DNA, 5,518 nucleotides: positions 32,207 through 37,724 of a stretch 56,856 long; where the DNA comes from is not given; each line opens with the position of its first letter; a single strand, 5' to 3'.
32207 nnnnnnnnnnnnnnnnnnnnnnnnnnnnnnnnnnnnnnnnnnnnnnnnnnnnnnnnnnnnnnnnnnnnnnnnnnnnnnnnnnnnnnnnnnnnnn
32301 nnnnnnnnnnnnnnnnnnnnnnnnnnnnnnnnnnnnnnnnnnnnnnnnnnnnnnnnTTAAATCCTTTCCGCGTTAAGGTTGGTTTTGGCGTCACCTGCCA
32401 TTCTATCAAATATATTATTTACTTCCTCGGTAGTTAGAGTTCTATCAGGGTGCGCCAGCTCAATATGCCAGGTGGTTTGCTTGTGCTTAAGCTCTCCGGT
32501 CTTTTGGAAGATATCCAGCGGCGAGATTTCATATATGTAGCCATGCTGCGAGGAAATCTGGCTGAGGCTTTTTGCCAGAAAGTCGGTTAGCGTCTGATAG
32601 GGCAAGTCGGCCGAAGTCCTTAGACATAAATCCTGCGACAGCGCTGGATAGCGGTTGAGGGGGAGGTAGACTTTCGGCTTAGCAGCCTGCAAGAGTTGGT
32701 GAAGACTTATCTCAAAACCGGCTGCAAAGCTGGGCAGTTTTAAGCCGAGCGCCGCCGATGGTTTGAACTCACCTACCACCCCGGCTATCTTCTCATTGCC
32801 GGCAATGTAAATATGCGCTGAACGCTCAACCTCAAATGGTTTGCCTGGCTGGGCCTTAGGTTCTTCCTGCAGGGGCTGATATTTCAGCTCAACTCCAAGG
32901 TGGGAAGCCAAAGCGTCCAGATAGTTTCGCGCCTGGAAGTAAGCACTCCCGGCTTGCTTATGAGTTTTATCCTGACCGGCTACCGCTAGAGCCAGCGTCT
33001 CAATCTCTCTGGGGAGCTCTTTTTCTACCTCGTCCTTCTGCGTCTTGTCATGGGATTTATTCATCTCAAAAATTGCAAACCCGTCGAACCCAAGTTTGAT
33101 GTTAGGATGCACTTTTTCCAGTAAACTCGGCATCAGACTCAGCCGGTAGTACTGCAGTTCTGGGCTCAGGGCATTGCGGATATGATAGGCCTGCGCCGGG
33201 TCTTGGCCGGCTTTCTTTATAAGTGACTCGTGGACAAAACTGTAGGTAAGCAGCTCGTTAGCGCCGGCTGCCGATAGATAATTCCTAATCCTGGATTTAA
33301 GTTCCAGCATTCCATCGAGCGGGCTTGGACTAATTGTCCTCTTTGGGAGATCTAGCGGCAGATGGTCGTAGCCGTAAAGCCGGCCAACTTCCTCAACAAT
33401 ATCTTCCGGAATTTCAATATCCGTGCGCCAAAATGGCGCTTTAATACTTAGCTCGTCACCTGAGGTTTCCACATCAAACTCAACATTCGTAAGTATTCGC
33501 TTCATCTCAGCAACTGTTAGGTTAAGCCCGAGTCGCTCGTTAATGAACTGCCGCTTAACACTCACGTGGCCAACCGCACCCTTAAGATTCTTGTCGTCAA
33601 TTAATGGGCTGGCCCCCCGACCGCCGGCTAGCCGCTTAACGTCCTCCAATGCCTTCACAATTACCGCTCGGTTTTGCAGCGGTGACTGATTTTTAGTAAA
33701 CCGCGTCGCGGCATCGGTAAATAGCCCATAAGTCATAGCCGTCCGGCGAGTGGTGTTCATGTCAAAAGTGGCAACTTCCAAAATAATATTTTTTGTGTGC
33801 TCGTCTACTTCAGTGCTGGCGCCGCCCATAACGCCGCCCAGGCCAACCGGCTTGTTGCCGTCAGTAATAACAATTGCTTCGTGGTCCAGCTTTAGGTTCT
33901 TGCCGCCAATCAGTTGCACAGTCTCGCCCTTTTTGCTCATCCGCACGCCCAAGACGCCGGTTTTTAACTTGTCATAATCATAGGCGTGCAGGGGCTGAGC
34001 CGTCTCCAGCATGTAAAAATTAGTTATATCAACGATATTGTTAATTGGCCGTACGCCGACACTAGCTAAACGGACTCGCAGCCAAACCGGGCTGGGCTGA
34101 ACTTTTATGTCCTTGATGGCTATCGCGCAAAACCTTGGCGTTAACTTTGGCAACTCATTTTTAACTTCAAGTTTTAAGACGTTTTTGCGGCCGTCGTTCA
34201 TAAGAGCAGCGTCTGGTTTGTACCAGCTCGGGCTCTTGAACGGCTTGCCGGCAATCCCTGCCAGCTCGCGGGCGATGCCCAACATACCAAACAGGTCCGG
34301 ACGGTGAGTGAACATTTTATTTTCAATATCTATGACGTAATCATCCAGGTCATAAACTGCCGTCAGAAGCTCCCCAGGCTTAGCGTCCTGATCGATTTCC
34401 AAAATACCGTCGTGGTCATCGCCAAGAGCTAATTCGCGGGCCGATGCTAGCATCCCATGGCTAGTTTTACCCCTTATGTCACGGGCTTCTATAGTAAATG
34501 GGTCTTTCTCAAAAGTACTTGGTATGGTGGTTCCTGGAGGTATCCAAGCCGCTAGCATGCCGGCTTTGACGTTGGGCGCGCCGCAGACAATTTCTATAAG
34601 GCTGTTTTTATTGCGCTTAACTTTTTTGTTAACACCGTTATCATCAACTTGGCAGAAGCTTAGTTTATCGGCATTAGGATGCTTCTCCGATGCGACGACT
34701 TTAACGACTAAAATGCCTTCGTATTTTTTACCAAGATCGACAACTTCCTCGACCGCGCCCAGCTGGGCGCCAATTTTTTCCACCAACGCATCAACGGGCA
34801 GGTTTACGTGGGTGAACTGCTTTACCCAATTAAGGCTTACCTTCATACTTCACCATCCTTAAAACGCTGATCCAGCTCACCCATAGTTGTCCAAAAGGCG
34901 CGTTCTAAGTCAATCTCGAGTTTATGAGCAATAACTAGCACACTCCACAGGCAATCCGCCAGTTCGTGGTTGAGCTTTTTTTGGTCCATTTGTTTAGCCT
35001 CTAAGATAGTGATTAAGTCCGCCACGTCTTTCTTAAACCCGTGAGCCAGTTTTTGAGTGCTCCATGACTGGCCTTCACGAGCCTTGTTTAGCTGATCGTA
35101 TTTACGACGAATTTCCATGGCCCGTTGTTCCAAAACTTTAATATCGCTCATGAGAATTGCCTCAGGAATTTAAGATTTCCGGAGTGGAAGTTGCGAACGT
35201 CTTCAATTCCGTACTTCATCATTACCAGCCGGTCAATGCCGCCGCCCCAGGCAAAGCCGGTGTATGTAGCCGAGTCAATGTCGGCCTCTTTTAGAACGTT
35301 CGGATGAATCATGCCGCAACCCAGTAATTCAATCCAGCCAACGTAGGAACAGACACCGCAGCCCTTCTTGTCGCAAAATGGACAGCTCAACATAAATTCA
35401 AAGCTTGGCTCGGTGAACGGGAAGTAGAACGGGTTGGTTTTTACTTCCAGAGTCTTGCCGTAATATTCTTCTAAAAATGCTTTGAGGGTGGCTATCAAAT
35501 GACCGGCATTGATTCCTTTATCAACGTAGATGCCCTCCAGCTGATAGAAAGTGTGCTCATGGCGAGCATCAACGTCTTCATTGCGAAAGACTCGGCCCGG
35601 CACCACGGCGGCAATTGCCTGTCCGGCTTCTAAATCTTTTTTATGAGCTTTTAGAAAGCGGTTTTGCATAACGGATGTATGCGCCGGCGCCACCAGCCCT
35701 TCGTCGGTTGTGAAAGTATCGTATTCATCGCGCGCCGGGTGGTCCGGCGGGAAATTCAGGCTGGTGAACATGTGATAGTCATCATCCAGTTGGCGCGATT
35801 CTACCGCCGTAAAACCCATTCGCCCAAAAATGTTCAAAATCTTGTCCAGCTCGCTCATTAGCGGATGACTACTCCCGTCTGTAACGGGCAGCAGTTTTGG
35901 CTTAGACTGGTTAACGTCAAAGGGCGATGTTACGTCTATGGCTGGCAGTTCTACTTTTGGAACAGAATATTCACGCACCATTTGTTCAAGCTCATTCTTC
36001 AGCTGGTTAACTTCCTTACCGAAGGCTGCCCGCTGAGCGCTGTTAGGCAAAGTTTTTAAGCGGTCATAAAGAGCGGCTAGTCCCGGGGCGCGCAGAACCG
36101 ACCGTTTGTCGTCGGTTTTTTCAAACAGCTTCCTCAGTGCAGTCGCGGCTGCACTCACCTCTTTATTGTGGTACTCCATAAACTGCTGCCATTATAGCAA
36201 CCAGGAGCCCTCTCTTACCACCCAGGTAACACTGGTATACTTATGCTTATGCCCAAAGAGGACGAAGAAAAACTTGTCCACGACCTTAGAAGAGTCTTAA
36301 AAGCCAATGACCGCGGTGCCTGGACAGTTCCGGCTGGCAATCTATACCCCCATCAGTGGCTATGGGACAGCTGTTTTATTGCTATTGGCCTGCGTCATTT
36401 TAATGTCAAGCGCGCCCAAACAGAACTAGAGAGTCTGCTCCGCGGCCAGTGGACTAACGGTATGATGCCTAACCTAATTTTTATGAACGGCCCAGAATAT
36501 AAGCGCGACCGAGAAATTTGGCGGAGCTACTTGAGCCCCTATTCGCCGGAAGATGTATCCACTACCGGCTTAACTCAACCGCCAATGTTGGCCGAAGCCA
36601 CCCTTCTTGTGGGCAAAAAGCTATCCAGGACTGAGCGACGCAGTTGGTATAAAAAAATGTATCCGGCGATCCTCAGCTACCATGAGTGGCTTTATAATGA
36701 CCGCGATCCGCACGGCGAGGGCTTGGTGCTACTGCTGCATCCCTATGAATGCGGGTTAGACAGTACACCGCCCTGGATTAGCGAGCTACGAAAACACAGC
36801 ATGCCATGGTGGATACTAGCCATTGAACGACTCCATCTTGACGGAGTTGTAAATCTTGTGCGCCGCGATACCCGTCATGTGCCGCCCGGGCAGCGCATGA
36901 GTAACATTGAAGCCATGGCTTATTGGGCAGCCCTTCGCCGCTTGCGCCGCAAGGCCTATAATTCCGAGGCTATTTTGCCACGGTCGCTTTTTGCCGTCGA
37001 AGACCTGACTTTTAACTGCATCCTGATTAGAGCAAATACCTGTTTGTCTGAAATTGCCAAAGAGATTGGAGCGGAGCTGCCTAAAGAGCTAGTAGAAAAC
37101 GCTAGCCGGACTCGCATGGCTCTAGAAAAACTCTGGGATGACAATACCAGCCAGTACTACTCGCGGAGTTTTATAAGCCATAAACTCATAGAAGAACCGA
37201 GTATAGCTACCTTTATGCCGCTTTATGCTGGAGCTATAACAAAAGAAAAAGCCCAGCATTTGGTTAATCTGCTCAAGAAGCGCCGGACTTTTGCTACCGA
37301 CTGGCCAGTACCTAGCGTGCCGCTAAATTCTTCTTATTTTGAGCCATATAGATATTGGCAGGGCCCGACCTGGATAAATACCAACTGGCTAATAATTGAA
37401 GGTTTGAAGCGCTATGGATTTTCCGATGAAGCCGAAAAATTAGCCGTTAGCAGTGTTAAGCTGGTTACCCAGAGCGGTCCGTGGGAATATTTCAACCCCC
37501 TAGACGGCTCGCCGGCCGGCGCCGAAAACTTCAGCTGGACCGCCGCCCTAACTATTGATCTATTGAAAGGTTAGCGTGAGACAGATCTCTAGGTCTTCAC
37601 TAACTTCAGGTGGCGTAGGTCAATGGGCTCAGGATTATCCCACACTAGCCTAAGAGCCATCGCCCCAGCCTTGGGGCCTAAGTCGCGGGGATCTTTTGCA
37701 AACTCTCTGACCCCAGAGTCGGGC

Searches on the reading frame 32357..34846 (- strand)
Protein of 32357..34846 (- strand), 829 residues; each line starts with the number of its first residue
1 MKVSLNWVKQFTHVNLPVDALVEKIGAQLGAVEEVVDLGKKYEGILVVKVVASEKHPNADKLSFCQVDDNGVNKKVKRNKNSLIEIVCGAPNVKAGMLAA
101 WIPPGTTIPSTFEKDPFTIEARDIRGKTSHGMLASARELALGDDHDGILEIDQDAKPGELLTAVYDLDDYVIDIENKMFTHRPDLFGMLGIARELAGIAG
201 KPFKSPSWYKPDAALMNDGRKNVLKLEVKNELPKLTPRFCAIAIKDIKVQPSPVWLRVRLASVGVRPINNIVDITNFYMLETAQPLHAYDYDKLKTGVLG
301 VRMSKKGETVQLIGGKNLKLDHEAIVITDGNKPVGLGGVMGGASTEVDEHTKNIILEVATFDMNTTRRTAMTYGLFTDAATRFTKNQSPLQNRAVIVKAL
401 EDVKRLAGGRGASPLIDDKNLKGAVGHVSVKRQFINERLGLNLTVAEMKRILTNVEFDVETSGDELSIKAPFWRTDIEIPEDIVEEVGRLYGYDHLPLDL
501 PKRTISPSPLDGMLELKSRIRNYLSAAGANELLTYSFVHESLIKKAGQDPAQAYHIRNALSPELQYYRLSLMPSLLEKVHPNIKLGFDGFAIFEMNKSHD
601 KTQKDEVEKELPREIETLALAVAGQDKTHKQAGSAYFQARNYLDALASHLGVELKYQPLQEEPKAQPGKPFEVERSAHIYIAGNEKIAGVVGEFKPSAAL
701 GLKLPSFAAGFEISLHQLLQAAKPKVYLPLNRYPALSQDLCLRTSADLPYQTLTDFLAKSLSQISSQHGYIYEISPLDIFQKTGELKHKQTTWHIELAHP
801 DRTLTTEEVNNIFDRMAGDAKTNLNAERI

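Call 39: search_protein_families(library=pfam, proteins=[window:32357-34846:-], max_evalue=0.001)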
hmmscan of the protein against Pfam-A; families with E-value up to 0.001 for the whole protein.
window:32357-34846:- (829 aa): 5 families
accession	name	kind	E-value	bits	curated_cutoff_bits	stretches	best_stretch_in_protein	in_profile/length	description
PF03483.22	B3_4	-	1.1e-53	181.8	29.3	1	236-408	2-174/174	B3/4 domain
PF17759.6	tRNA_synthFbeta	-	1.2e-32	113.6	22.4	1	497-715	2-214/214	Phenylalanyl tRNA synthetase beta chain CLM domain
PF03484.21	B5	-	8.4e-21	74.4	28.6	1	429-493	2-67/67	tRNA synthetase B5 domain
PF01588.26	tRNA_bind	-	7.9e-13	48.8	27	1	46-159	2-95/96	Putative tRNA binding domain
PF03147.19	FDX-ACB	-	2.4e-08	34.7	31.1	1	732-827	2-92/94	Ferredoxin-fold anticodon binding domain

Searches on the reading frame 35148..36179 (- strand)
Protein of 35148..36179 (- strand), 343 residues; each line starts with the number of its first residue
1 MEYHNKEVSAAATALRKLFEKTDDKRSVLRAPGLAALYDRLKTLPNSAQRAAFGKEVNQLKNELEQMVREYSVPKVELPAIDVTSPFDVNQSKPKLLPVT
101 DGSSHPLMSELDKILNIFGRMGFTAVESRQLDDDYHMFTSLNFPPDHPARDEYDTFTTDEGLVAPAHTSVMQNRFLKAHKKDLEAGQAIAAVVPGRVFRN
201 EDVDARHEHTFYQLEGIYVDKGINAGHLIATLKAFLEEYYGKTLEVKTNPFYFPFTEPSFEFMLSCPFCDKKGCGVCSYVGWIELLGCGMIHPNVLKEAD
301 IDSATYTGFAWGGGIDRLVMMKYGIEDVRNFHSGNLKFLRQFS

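Call 39: search_protein_families(library=pfam, proteins=[window:35148-36179:-], max_evalue=0.001)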
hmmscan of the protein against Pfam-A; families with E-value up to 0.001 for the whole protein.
window:35148-36179:- (343 aa): 3 families
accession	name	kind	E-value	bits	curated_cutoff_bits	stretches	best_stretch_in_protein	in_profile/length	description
PF01409.25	tRNA-synt_2d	-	3.1e-75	253.3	19.8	1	98-342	10-246/246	tRNA synthetases class II core domain (F)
PF02912.23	Phe_tRNA-synt_N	-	4.8e-05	23.7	22.3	1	34-69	20-54/69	Aminoacyl tRNA synthetase class II, N-terminal domain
PF00152.25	tRNA-synt_2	-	0.00078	19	25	0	195-243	98-144/308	tRNA synthetases class II (D, K and N)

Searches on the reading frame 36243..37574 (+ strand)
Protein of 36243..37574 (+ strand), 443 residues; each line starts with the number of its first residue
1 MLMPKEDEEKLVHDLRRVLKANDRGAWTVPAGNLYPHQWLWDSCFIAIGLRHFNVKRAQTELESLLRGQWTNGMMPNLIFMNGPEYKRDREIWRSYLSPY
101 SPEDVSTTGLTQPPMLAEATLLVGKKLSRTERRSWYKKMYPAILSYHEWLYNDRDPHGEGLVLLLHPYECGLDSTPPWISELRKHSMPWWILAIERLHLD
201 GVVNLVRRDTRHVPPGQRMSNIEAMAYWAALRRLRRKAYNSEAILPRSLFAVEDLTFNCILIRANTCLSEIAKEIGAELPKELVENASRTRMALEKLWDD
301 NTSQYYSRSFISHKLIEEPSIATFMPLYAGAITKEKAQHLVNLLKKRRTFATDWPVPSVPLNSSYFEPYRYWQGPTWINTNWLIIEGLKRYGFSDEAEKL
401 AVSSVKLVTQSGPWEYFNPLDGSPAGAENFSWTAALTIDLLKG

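Call 59: search_protein_families(library=pfam, proteins=[window:36243-37574:+], max_evalue=0.001)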
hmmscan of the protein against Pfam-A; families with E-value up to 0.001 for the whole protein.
window:36243-37574:+ (443 aa): 3 families
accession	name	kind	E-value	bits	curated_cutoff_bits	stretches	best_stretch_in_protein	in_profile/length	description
PF22422.2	MGH1-like_GH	-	2.8e-88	297.3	27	1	35-433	1-356/356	Mannosylglycerate hydrolase MGH1-like glycoside hydrolase domain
PF01204.24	Trehalase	-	1.1e-15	58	21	1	257-410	309-464/512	Trehalase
PF03200.22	Glyco_hydro_63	-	1.7e-08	34.1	22.4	1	314-397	341-432/492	Glycosyl hydrolase family 63 C-terminal domain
